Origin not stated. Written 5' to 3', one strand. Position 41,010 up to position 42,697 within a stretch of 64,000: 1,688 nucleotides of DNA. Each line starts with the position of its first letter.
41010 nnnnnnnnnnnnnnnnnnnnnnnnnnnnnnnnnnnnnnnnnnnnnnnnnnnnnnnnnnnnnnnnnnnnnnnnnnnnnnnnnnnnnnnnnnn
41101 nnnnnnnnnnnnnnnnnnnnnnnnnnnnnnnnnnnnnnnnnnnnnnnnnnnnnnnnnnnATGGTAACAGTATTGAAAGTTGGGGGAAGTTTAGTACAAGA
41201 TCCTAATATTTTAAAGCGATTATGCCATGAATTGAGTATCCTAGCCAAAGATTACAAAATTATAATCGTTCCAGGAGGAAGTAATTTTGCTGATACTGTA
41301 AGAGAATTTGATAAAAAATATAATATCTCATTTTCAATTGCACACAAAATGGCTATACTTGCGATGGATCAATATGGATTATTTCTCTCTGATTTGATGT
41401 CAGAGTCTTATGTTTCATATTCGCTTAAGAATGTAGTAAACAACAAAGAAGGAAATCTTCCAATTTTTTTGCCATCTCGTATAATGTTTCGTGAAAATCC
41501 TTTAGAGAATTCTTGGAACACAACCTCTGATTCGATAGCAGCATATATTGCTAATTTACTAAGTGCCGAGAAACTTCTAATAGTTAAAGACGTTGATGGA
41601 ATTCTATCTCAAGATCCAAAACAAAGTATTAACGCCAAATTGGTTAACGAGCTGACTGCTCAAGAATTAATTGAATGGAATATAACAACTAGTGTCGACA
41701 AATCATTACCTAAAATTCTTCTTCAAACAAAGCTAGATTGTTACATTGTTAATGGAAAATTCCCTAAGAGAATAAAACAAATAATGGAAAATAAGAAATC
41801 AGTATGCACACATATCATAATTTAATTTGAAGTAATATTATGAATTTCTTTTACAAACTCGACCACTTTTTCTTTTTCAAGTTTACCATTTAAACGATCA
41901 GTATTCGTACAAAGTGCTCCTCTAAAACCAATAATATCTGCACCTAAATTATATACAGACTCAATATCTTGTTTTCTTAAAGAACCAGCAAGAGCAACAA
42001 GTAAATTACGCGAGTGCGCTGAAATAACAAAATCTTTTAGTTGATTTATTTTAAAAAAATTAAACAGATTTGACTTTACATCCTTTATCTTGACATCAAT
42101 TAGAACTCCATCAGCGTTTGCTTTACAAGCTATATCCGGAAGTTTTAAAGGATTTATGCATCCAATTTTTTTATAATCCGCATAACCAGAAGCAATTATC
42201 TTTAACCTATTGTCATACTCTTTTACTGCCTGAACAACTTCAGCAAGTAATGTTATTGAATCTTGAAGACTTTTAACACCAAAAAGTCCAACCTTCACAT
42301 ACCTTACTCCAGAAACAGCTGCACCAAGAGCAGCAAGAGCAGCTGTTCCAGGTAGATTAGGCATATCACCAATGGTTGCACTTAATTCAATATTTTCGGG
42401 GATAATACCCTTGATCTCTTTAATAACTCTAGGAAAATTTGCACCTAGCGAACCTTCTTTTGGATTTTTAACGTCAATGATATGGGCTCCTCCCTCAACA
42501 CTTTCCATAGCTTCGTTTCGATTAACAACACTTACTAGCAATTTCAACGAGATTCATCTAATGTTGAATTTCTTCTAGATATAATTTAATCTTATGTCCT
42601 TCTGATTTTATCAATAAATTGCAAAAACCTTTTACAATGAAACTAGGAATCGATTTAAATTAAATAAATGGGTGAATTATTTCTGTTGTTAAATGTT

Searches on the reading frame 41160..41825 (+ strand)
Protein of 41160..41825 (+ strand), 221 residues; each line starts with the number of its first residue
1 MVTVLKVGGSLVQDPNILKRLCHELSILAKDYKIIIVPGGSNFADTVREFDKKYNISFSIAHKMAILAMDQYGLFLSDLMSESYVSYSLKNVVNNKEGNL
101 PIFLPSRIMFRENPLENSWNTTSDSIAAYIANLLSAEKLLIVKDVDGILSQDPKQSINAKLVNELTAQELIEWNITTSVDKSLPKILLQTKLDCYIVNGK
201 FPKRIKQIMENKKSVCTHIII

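Call 4: search_protein_families(library=pfam, proteins=[window:41160-41825:+], max_evalue=0.01)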
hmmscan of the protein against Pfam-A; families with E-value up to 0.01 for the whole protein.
window:41160-41825:+ (221 aa): 1 family
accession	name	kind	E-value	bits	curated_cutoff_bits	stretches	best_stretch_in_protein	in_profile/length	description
PF00696.33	AA_kinase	-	8.1e-31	108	24.9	1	1-176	1-203/234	Amino acid kinase family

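Call 11: find_encoding_contigs(protein=window:41160-41825:+, flank=8000, max_places=10)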
Protein window:41160-41825:+ (221 aa): no gene with exactly this product is on record in the collection.

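Call 51: search_protein_families(library=ncbifam, proteins=[window:41160-41825:+], max_evalue=0.001)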
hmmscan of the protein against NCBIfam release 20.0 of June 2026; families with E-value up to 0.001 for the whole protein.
window:41160-41825:+ (221 aa): 27 families (the best 25 are shown)
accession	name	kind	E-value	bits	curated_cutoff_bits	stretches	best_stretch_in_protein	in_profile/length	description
NF040622.1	MfnE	equivalog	1e-53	182.2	300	1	3-220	2-211/211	[5-(aminomethyl)furan-3-yl]methyl phosphate kinase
TIGR02076.1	pyrH_arch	equivalog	1.7e-17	63.8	158.05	1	4-219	2-221/222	UMP kinase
NF040647.1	IPPK_Arch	equivalog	1.2e-14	54.2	120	1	123-219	154-259/259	isopentenyl phosphate kinase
TIGR02075.1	pyrH_bact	equivalog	1.3e-13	51.1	243.9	1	11-214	19-228/233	UMP kinase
TIGR00761.1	argB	equivalog_domain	1.1e-12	48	151.3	1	117-177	150-213/231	acetylglutamate kinase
TIGR00657.1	asp_kinases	subfamily_domain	2.1e-11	43.5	208.7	1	123-172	194-243/442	aspartate kinase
NF005159.0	PRK06635.2-3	equivalog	4e-08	32.7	379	1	122-172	159-209/406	aspartate kinase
NF010659.0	PRK14058.1-1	equivalog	8e-08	31.7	223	1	97-178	149-222/267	[LysW]-aminoadipate kinase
TIGR00656.1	asp_kin_monofn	equivalog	1.1e-07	31.2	402.25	1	123-172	160-209/407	aspartate kinase, monofunctional class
NF006959.0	PRK09436.1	equivalog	2.4e-07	29.2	726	1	123-173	207-257/819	bifunctional aspartate kinase/homoserine dehydrogenase I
NF004938.0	PRK06291.1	equivalog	3.4e-07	29.3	528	1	122-172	212-262/468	aspartate kinase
NF010662.0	PRK14058.1-4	equivalog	9.7e-07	28.2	194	0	118-172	165-212/264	[LysW]-aminoadipate/[LysW]-glutamate kinase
TIGR01027.1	proB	equivalog_domain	1e-06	28.2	186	1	124-179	146-201/363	glutamate 5-kinase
NF005656.0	PRK07431.1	equivalog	1.1e-06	27.5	657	1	123-172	155-204/587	aspartate kinase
NF005158.0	PRK06635.2-2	equivalog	1.8e-06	27.1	717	1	100-176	133-209/401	aspartate kinase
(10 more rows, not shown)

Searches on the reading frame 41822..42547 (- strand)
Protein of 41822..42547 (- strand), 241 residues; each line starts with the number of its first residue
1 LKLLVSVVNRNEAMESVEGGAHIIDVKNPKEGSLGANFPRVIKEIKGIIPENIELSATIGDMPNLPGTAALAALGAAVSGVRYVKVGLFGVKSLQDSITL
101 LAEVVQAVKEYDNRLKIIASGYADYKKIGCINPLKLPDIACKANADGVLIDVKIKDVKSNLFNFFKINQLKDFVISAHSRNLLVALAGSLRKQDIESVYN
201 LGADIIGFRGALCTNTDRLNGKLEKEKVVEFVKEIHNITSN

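Call 4: search_protein_families(library=pfam, proteins=[window:41822-42547:-], max_evalue=0.01)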
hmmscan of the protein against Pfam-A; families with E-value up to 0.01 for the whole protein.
window:41822-42547:- (241 aa): 1 family
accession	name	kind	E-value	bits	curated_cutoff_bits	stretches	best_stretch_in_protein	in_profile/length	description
PF04476.19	4HFCP_synth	-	1.6e-77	260.7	22.4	1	3-230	1-226/228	4-HFC-P synthase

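Call 51: search_protein_families(library=ncbifam, proteins=[window:41822-42547:-, L013:2628-3083:-], max_evalue=0.001)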
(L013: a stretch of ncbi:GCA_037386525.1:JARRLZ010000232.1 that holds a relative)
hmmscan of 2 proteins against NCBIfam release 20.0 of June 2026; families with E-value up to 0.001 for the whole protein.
window:41822-42547:- (241 aa): 4 families
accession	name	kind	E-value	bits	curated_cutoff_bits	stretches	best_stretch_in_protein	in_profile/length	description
NF002573.0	PRK02227.1-1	equivalog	2.6e-87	292.1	341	1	1-236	1-235/236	(5-formylfuran-3-yl)methyl phosphate synthase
NF002575.0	PRK02227.1-3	equivalog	5.1e-84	281.7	304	1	1-235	1-232/233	(5-formylfuran-3-yl)methyl phosphate synthase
NF002576.0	PRK02227.1-5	equivalog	1.9e-40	138.6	297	1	2-233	3-221/236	hypothetical protein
NF002574.0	PRK02227.1-2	subfamily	9.5e-31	106.9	286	1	1-237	2-225/233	hypothetical protein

L013:2628-3083:- (151 aa): 0 families
